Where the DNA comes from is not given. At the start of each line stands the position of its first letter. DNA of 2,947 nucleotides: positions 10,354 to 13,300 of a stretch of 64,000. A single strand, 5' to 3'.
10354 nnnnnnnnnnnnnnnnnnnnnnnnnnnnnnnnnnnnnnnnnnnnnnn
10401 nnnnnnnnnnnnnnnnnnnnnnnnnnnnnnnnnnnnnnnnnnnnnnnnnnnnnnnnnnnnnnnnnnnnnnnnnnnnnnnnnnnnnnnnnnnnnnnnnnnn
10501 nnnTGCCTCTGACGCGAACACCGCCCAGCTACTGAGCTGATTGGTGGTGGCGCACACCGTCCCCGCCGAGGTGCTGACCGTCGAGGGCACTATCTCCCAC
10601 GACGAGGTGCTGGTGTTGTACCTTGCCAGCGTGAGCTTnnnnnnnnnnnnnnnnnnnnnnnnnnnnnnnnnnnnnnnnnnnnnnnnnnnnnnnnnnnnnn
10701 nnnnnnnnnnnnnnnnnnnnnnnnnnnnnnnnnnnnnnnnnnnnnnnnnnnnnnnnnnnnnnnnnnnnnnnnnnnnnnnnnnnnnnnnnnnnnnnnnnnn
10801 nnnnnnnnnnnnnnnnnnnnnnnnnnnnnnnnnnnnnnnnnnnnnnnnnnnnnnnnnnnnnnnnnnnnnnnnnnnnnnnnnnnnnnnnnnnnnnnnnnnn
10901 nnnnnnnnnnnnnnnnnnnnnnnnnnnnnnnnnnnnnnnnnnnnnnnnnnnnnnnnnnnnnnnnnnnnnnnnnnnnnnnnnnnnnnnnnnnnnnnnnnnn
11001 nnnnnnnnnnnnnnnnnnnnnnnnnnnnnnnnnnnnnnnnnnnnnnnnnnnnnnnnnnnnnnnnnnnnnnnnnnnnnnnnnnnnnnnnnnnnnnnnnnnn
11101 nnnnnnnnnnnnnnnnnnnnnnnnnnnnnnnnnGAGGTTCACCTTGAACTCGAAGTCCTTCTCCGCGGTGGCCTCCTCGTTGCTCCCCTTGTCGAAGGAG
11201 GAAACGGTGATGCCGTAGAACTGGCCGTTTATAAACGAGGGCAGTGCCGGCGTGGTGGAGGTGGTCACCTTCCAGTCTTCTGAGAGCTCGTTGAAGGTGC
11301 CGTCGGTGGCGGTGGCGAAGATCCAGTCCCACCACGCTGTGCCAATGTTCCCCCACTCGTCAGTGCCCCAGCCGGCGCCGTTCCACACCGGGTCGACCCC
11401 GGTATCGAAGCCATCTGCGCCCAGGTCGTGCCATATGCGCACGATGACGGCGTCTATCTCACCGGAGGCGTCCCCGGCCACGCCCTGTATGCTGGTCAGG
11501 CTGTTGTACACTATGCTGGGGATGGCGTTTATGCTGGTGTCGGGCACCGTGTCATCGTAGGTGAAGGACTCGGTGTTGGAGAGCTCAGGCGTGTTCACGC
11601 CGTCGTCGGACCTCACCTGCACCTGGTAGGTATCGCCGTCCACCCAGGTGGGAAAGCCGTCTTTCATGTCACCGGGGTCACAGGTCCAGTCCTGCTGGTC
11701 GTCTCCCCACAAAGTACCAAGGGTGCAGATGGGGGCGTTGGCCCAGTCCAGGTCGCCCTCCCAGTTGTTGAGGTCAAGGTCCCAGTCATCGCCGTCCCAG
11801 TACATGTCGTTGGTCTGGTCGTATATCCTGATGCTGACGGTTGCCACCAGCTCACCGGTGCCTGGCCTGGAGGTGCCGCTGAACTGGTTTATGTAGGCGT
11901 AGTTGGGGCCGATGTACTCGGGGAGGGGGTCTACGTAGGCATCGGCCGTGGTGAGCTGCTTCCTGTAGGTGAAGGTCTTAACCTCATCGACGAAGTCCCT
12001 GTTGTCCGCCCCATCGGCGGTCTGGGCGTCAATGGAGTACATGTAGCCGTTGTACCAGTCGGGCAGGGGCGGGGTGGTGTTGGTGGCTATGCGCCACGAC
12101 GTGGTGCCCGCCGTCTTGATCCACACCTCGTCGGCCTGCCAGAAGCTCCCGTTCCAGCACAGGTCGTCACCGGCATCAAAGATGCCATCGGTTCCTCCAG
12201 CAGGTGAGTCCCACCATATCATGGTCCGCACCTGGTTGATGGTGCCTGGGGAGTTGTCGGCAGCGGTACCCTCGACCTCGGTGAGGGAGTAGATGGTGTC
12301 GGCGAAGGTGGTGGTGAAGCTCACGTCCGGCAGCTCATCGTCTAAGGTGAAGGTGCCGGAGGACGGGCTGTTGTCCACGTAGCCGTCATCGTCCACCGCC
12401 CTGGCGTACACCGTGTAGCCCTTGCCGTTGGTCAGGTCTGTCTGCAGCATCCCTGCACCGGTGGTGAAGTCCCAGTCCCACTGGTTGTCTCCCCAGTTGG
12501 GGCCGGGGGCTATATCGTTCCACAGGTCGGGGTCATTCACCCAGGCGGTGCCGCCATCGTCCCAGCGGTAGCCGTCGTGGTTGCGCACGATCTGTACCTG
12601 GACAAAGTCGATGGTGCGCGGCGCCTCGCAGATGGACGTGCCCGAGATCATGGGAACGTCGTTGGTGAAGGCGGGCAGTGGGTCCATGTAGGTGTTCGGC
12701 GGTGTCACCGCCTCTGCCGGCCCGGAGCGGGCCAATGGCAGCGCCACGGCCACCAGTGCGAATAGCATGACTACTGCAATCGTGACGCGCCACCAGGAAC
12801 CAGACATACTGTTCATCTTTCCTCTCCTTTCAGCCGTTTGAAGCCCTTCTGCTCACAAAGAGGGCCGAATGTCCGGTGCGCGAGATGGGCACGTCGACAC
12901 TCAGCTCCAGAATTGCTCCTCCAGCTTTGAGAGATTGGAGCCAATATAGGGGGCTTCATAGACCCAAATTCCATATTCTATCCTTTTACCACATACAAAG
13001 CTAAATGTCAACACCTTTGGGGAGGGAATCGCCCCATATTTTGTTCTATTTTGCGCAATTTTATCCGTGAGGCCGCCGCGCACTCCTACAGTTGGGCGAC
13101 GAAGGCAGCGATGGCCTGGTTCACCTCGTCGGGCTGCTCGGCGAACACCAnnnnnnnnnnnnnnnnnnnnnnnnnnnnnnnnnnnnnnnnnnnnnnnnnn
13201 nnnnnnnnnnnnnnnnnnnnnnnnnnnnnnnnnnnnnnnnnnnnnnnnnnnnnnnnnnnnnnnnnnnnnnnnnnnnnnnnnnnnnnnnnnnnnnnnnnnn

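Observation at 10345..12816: Uncharacterised W/D-rich four-repeat surface protein with PT linker, C-terminal TM anchor and poly-Glu tail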

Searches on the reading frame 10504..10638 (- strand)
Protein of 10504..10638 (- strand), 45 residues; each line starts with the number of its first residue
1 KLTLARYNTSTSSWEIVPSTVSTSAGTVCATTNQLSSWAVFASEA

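Call 62: search_solved_structures(query=A5, max_evalue=10, show_alignments=5)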
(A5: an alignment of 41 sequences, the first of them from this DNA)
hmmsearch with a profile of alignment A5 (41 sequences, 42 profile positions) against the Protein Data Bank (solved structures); distinct sequences matched with E-value up to 10: 3.
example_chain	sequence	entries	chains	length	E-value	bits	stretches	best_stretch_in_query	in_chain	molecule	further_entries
8oek_A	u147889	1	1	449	0.81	13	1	6-42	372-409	Adhesion G protein-coupled receptor B2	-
5hl3_A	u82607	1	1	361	1.4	12.2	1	17-37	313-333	Lmo2470 protein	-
4ch9_A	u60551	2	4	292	2.5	11.5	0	6-24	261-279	KELCH-LIKE PROTEIN 3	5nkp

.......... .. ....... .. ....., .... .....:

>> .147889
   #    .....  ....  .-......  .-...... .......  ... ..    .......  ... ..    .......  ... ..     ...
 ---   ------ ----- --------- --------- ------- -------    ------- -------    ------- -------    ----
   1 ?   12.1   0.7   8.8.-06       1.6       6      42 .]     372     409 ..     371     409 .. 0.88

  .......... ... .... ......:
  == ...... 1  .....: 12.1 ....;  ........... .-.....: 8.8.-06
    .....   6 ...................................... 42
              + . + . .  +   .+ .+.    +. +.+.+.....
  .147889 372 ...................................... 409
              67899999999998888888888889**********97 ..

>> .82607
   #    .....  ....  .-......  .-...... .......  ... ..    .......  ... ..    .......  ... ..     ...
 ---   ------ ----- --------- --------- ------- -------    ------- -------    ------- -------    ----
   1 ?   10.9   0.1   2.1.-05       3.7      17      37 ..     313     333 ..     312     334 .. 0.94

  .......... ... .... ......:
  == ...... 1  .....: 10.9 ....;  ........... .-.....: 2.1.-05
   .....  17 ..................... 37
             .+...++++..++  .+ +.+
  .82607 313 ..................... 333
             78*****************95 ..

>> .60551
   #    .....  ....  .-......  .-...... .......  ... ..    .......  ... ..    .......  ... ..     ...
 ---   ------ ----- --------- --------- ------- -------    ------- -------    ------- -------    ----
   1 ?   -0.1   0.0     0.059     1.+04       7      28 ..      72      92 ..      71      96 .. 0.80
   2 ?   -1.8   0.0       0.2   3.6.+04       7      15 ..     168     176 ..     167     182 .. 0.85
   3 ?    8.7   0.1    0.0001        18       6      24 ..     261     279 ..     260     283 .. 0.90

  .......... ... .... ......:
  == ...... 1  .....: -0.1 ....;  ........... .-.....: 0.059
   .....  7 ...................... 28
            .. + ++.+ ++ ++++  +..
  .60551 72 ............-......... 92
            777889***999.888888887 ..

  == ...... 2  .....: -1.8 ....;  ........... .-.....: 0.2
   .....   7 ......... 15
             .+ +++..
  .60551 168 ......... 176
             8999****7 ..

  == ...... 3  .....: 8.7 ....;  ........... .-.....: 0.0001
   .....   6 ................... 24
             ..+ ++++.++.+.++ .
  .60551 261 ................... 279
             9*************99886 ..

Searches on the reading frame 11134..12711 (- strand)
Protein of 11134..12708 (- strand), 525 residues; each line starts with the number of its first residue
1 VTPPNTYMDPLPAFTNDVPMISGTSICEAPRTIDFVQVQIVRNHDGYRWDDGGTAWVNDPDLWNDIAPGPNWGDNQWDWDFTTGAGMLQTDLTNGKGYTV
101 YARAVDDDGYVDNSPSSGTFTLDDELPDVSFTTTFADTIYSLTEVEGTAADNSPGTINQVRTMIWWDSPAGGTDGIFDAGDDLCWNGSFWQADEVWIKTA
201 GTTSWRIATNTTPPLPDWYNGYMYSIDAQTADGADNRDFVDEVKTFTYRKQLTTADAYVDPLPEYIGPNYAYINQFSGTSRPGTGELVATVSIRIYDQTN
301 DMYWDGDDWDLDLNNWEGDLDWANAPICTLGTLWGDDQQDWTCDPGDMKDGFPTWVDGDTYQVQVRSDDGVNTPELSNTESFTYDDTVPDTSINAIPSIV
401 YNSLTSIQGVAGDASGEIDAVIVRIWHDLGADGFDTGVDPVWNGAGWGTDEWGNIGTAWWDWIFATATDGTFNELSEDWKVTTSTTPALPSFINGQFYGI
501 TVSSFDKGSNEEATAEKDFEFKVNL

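Call 8: find_homologous_proteins(query=window:11134-12708:-, max_evalue=0.001)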
Query seq(525 aa) (525 aa): 25 proteins with E <= 0.001 among 8000 candidates.
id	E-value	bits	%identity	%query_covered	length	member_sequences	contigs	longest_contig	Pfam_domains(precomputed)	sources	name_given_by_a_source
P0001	6.1e-127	443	41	100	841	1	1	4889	-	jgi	jgi:hypothetical protein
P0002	7.1e-113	396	43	99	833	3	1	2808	-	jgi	-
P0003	8.2e-113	396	43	99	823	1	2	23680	-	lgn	-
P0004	6.1e-105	370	43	98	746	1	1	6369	-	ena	-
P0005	2.2e-95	339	43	99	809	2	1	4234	-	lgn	-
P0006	4.6e-95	338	41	100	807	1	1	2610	-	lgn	-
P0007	1.5e-87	313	39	99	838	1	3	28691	-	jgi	jgi:hypothetical protein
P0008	4.6e-86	308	39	99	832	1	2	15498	PF12245.15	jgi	-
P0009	5.5e-84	301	39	99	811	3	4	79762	-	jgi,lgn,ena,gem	-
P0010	2.0e-81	293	39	100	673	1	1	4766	PF13750.13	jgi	jgi:hypothetical protein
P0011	4.5e-81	291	39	99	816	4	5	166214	-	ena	-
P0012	4.6e-81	291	39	99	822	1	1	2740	-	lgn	-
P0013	7.2e-75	271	39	100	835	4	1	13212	-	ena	-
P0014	3.2e-74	269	38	100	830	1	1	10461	-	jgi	-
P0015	1.2e-70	257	38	100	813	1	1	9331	-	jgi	jgi:hypothetical protein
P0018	8.2e-44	168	27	100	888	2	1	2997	PF13754.13,PF13750.13,PF25788.3,PF12245.15,PF19077.7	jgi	jgi:hypothetical protein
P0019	2.5e-42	163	30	97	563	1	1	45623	-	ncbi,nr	ncbi:MAG: hypothetical protein IBX36_00160 [Dehalococcoidia bacterium]|nr:hypothetical protein [Deha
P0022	1.6e-29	121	30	97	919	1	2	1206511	-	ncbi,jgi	ncbi:MAG: hypothetical protein WC455_01430 [Dehalococcoidia bacterium]|jgi:hypothetical protein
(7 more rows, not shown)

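Call 24: find_encoding_contigs(protein=P0022, flank=8000, max_places=2)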
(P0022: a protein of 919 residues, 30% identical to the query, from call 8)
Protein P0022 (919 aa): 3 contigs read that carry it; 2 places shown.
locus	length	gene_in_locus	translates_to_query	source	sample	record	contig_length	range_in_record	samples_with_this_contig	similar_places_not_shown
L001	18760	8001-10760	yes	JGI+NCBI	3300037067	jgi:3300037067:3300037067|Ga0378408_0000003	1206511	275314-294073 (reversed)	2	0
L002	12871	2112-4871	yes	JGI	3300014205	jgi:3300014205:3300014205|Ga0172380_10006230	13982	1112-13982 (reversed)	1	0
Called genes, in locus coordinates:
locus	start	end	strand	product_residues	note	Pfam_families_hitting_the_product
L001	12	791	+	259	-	PF01503:PRA-PH (faint), PF03819:MazG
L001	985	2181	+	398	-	PF01676:Metalloenzyme, PF10143:PhosphMutase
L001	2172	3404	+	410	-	PF00696:AA_kinase, PF01842:ACT, PF22468:ACT_9, PF13840:ACT_7, PF01842:ACT, PF22468:ACT_9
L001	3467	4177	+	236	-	PF00535:Glycos_transf_2, PF13641:Glyco_tranf_2_3 (weak)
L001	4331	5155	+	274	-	PF13424:TPR_12 (weak), PF13428:TPR_14 (faint), PF13432:TPR_16, PF13431:TPR_17 (faint), PF00515:TPR_1, PF07719:TPR_2 (weak), PF13181:TPR_8 (weak), PF13414:TPR_11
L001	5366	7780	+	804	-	PF00521:DNA_topoisoIV, PF03989:DNA_gyraseA_C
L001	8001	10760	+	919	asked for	-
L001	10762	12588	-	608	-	PF19864:Radical_SAM_N2, PF04055:Radical_SAM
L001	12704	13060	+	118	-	PF00829:Ribosomal_L21p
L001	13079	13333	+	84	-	PF01016:Ribosomal_L27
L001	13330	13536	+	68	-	PF01197:Ribosomal_L31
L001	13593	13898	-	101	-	PF01502:PRA-CH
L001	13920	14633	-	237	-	PF00977:His_biosynth, PF05690:ThiG (faint), PF00218:IGPS (faint), PF03060:NMO (faint), PF01207:Dus (faint), PF02581:TMP-TENI (faint)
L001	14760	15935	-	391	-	PF02771:Acyl-CoA_dh_N, PF02770:Acyl-CoA_dh_M, PF00441:Acyl-CoA_dh_1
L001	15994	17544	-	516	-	PF01039:Carboxyl_trans, PF03255:ACCA (weak)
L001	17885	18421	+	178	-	PF02572:CobA_CobO_BtuR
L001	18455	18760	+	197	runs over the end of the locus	PF01725:Ham1p_like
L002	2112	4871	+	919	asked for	-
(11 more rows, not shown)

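Call 25: find_encoding_contigs(protein=P0011, flank=8000, max_places=2)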
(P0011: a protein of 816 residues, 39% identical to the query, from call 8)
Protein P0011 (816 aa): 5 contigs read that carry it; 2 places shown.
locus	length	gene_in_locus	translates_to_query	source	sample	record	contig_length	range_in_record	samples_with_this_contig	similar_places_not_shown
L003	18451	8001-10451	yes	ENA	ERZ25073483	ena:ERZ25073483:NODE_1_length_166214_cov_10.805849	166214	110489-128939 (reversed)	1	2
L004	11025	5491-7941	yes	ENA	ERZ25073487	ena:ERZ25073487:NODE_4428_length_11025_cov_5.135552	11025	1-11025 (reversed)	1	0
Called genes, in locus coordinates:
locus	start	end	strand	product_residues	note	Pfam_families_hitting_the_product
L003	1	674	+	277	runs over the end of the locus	PF13174:TPR_6 (faint), PF13424:TPR_12, PF13428:TPR_14 (faint), PF14559:TPR_19, PF00515:TPR_1, PF07719:TPR_2 (weak), PF13181:TPR_8 (weak), PF13414:TPR_11 (weak), +3 more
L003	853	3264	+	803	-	PF00521:DNA_topoisoIV, PF03989:DNA_gyraseA_C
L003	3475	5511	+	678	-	-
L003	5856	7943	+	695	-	-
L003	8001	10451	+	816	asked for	-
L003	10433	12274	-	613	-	PF19864:Radical_SAM_N2, PF04055:Radical_SAM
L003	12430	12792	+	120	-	PF00829:Ribosomal_L21p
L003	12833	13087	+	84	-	PF01016:Ribosomal_L27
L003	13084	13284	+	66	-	PF01197:Ribosomal_L31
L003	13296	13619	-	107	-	PF01502:PRA-CH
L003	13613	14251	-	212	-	PF01209:Ubie_methyltran, PF13489:Methyltransf_23, PF01135:PCMT, PF13649:Methyltransf_25, PF13847:Methyltransf_31, PF08241:Methyltransf_11, PF08242:Methyltransf_12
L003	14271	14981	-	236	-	PF00977:His_biosynth, PF05690:ThiG (faint), PF03060:NMO (faint), PF02581:TMP-TENI (faint), PF01207:Dus (weak)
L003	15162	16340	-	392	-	PF02771:Acyl-CoA_dh_N, PF02770:Acyl-CoA_dh_M, PF00441:Acyl-CoA_dh_1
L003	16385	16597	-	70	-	PF00364:Biotin_lipoyl, PF01597:GCV_H (weak), PF05896:NQRA_N (weak), PF25917:BSH_RND, PF25984:BSH_YknX (weak), PF25997:BSH_YhbJ, PF25964:BSH_ALG44 (weak), PF13375:RnfC_N (weak), +4 more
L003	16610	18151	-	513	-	PF01039:Carboxyl_trans, PF03255:ACCA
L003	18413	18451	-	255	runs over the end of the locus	-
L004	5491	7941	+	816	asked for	-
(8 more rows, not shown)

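Call 26: predict_structure(alignment_id=A1)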
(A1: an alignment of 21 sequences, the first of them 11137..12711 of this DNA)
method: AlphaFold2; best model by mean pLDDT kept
length: 525 residues; sequences in the alignment: 21
mean_pLDDT: 86.3   pTM: 0.82
mean pLDDT of the five models: 86.3, 86.1, 85.7, 84.6, 83.8
residues with pLDDT >= 90: 298; 70-90: 172; 50-70: 34; < 50: 21
segments of 3 or more residues with pLDDT < 50: 171-181, 452-459
pLDDT, mean of each block of 10 residues (from residue 1): 87 90 91 93 97 94 92 84 81 95 95 95 93 95 96 86 85 44 77 82 94 89 92 90 91 93 86 82 91 94 79 75 88 83 79 86 95 92 92 94 94 90 86 57 78 43 80 92 88 90 89 86 90
secondary structure, 60 per line:
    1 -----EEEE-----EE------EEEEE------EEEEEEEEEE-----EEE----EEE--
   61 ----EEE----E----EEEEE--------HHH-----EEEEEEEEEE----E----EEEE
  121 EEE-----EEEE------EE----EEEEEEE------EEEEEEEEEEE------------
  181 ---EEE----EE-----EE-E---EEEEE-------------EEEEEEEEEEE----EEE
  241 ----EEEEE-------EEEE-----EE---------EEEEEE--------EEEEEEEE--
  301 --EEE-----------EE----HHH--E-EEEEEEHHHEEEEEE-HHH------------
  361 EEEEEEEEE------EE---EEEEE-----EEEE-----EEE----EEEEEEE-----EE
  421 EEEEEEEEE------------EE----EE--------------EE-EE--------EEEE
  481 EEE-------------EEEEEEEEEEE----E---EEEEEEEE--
elements in order: E6-9 E23-27 E34-43 E49-51 E56-58 E65-67 E77-81 E98-107 E117-123 E129-132 E145-151 E158-168 E184-186 E205-209 E223-233 E238-240 E245-249 E257-260 E277-282 E291-298 E303-305 E330-335 E339-344 E361-369 E381-385 E391-394 E400-402 E407-413 E419-429 E477-483 E497-507 E516-523

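Call 30: search_protein_families(library=pfam, alignment_id=A1, max_evalue=0.01)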
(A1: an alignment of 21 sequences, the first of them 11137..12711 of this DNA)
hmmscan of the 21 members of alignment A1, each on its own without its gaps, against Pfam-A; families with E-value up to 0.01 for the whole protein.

A. member 1, window:11137-12711:- (525 aa): 0 families

B. families by the number of members that match (of 21 scanned): 4 families
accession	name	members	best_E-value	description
PF13750.12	Big_3_3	9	2.8e-06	Bacterial Ig-like domain (group 3)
PF12245.14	Big_3_2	9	1.4e-05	Bacterial Ig-like domain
PF19077.6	Big_13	3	0.0018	Bacterial Ig-like domain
PF15418.12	DUF4625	1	0.0072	Domain of unknown function (DUF4625)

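Call 32: fold_search(model_id=the predicted structure, library=pdb)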
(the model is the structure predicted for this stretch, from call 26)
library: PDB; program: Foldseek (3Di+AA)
matches with E <= 10: 1974; with E <= 0.001: 386
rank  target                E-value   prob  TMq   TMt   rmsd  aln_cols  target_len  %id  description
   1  6tpw                  3.3e-11  1.00  0.19  0.25  35.0       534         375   10  Crystal structures of FNIII domain one through four of the human leucocyte common antigen-related protein ( LAR) (released 2020-05-13)
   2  2jll                  1.1e-10  1.00  0.17  0.21  34.5       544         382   10  Crystal structure of NCAM2 IgIV-FN3II (released 2009-11-17)
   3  5i5k_A                2.8e-10  1.00  0.24  0.11  17.4       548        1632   11  Structure of complement C5 in complex with eculizumab (released 2016-03-16)
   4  9ozi_A                9.3e-10  1.00  0.16  0.07  36.8       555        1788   10  Cryo-EM structure of chicken ROS1 in apo-state. This is the complete map and model. (released 2026-02-25)
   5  9u61_E                1.2e-09  1.00  0.20  0.10  19.7       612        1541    9  CP/MBL pathways C3 convertase C4b2a and C3 complex (released 2026-01-14)
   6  3prx_A                1.5e-09  1.00  0.23  0.11  17.2       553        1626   11  Structure of Complement C5 in Complex with CVF and SSL7 (released 2011-01-19)
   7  8wa2_C                1.6e-09  1.00  0.21  0.10  25.4       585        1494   10  cryo-EM structure of native mastigonemes isolated from Chlamydomonas reinhardtii at 3.0 angstrom resolution (released 2024-04-10)
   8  8cml_E                2.0e-09  1.00  0.21  0.19  18.1       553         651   11  Cryo-EM structure of complement C5 in complex with nanobodies UNbC5-1 and UNbC5-2 (released 2023-09-27)
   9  9fx2                  2.1e-09  1.00  0.22  0.12  18.6       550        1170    9  Structure of methylamine activated CD109 (released 2025-03-19)
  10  4yfg_A                2.5e-09  1.00  0.19  0.20  35.1       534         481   10  Crystal structure of PTP delta meA3/meB minus variant Ig1-Fn1 (released 2015-05-06)
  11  5i99                  4.4e-09  1.00  0.21  0.25  41.5       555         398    8  Crystal structure of mouse CNTN3 Ig5-Fn2 domains (released 2016-08-31)
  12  5e4s                  5.1e-09  1.00  0.24  0.36  21.4       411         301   12  Crystal structure of mouse CNTN4 FN1-FN3 domains (released 2016-08-31)
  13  3pvm_B                5.1e-09  1.00  0.16  0.08  30.7       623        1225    9  Structure of Complement C5 in Complex with CVF (released 2011-01-19)
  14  8uin_A                5.4e-09  1.00  0.16  0.13  22.3       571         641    9  Structure of the C3bBb-albicin complex (released 2024-05-08)
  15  8wa2_A                5.7e-09  1.00  0.21  0.08  25.1       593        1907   10  cryo-EM structure of native mastigonemes isolated from Chlamydomonas reinhardtii at 3.0 angstrom resolution (released 2024-04-10)
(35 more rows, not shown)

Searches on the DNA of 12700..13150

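Call 20: search_rna_families(source=window, start=12700, end=13150, threshold=evalue, max_evalue=1)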
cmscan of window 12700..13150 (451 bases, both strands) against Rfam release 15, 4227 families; matches with E-value up to 1: 0.
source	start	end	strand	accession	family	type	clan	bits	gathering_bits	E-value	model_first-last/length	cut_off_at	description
